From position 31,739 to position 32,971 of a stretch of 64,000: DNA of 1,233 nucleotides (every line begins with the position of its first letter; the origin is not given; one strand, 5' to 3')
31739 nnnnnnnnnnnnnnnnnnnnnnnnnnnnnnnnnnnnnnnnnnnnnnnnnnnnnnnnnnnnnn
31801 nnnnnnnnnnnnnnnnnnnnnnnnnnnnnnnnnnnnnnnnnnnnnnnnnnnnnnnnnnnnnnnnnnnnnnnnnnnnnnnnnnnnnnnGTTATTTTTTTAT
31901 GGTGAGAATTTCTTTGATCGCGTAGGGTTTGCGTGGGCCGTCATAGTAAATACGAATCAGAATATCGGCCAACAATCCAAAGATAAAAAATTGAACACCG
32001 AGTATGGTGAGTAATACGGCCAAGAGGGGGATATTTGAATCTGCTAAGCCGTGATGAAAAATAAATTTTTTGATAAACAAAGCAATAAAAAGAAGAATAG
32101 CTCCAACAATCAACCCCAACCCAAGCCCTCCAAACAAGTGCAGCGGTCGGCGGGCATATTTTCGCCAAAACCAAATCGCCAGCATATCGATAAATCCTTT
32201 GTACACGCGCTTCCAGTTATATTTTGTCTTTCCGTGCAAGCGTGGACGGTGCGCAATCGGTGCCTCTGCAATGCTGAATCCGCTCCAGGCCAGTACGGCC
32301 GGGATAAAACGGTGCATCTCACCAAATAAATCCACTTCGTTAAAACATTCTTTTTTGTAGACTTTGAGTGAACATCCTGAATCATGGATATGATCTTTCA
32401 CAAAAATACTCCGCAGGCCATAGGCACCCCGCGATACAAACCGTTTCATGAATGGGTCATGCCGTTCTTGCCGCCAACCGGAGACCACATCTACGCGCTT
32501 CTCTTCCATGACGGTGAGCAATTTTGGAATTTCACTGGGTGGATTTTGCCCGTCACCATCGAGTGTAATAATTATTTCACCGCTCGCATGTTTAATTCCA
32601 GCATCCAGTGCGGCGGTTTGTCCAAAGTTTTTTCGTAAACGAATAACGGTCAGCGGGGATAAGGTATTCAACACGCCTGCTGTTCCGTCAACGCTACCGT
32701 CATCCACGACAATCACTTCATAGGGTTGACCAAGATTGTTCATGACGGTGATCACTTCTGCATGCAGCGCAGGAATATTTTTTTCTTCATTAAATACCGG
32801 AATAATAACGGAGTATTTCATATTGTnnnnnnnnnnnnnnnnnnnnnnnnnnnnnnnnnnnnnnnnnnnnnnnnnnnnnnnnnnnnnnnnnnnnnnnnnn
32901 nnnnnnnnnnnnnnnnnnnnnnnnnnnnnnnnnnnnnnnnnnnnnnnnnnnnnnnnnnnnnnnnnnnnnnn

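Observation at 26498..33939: Eight-gene minus-strand operon encoding a DPA-like polyprenyl-phosphate-pentose donor pathway (UbiA DPPR-synthase homolog plus HAD phosphatase, ArnE-like flippase, SDR epimerase and GT-C transferase) outside Actinobacteria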

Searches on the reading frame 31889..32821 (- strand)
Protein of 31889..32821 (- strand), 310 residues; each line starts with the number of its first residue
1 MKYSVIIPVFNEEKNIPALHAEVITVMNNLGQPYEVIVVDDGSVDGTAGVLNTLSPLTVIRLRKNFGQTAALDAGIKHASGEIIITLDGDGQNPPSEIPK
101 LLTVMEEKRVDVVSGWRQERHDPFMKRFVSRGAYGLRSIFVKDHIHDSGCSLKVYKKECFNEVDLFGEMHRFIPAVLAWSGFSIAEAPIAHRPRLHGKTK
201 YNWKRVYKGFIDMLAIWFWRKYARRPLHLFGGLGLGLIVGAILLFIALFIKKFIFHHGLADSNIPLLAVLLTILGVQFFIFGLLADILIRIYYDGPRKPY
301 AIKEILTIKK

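Call 3: search_protein_families(library=pfam, proteins=[window:31889-32821:-], max_evalue=0.01)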
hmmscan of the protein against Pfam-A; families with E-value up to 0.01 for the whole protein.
window:31889-32821:- (310 aa): 3 families
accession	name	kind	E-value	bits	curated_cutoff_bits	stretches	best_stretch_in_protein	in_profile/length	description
PF00535.33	Glycos_transf_2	-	1.3e-32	113.4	23.3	1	4-162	1-166/168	Glycosyl transferase family 2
PF10111.15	Glyco_tranf_2_2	-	4.3e-07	30.1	27.3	1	4-109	1-110/276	Glycosyltransferase like family 2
PF13641.12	Glyco_tranf_2_3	-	3.1e-05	24.5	27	1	3-123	3-129/230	Glycosyltransferase like family 2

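Call 4: search_protein_families(library=ncbifam, proteins=[window:31889-32821:-], max_evalue=0.01)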
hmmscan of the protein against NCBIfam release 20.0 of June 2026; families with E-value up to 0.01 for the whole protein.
window:31889-32821:- (310 aa): 23 families
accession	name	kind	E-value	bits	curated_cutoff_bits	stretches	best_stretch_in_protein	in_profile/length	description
NF007986.1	PRK10714.1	equivalog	2e-47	161.7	529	1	2-306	7-312/316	undecaprenyl-phosphate 4-deoxy-4-formamido-L-arabinose transferase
NF047588.1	GlcsyltransPgfSStrep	equivalog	4e-41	141.2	500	1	1-302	1-301/308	glycosyltransferase PgfS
TIGR04182.1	glyco_TIGR04182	equivalog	8.8e-22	77.8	325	1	4-291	3-285/293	S-layer glycoprotein N-glycosyltransferase AglJ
NF058614.1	PPMAGASynPpgS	equivalog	8.1e-17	61.4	370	1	5-166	4-168/226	polyprenyl-phospho-N-acetylgalactosaminyl synthase PpgS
TIGR04283.1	glyco_like_mftF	equivalog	6.1e-15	55.4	182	1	4-168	2-156/221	TIGR04283 family arsenosugar biosynthesis glycosyltransferase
NF041875.1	EPS_EpsD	equivalog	3.5e-14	52.9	370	1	4-115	2-114/325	exopolysaccharide biosynthesis glycosyltransferase EpsD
TIGR03937.1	PgaC_IcaA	equivalog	1.1e-13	50.9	422.3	1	3-91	47-136/407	poly-beta-1,6-N-acetyl-D-glucosamine synthase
NF041391.1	DPhHxTase_Halo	equivalog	7.5e-13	48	375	1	10-200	4-191/213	dolichyl-phosphate hexose transferase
TIGR03965.1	mycofact_glyco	equivalog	4.4e-12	45.6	280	1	4-115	77-189/467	mycofactocin biosynthesis glycosyltransferase MftF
NF007482.0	PRK10073.1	equivalog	1.6e-10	40.5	423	1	2-114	7-119/334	glycosyltransferase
NF047683.1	TeichurnBiosyTuaG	equivalog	1.5e-09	37.8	400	1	4-109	9-115/252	teichuronic acid biosynthesis protein TuaG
TIGR04242.1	nodulat_NodC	equivalog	8.8e-08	31.5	550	1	4-115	51-166/395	chitooligosaccharide synthase NodC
NF010496.0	PRK13915.1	equivalog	8.1e-07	28.4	262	1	3-113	33-151/307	glucosyl-3-phosphoglycerate synthase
NF038302.1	EPS_HpsE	equivalog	5.9e-06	25.5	300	1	2-91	2-97/307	hormogonium polysaccharide biosynthesis glycosyltransferase HpsE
NF053739.1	GlytfEpsEBac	equivalog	2.7e-05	23.3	450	1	2-114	2-116/265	glycosyltransferase EpsE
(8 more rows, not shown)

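Call 65: search_solved_structures(query=window:31889-32821:-, max_evalue=1e-10)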
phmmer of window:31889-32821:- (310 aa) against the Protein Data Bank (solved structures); distinct sequences matched with E-value up to 1e-10: 7.
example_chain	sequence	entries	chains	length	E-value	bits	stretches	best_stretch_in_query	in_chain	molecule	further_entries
9hwj_A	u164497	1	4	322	2.6e-44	154.9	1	2-305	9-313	Undecaprenyl-phosphate 4-deoxy-4-formamido-L-arabinose transferase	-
9bhc_C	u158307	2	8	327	1.7e-43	152.2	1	2-305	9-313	Undecaprenyl-phosphate 4-deoxy-4-formamido-L-arabinose transferase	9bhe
8vxh_A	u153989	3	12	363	2.5e-43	151.7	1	2-305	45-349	Undecaprenyl-phosphate 4-deoxy-4-formamido-L-arabinose transferase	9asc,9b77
5eke_A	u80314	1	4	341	1.7e-30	109.6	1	3-301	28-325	Uncharacterized glycosyltransferase sll0501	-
5ekp_C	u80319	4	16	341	3.9e-30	108.4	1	3-301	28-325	Uncharacterized glycosyltransferase sll0501 | Glycosyltransferase sll0501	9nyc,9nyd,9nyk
9nye_A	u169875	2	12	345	4.1e-30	108.3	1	3-301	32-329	Glycosyltransferase sll0501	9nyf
5mlz_A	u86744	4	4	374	3.9e-22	82.1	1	1-254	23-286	Dolichol monophosphate mannose synthase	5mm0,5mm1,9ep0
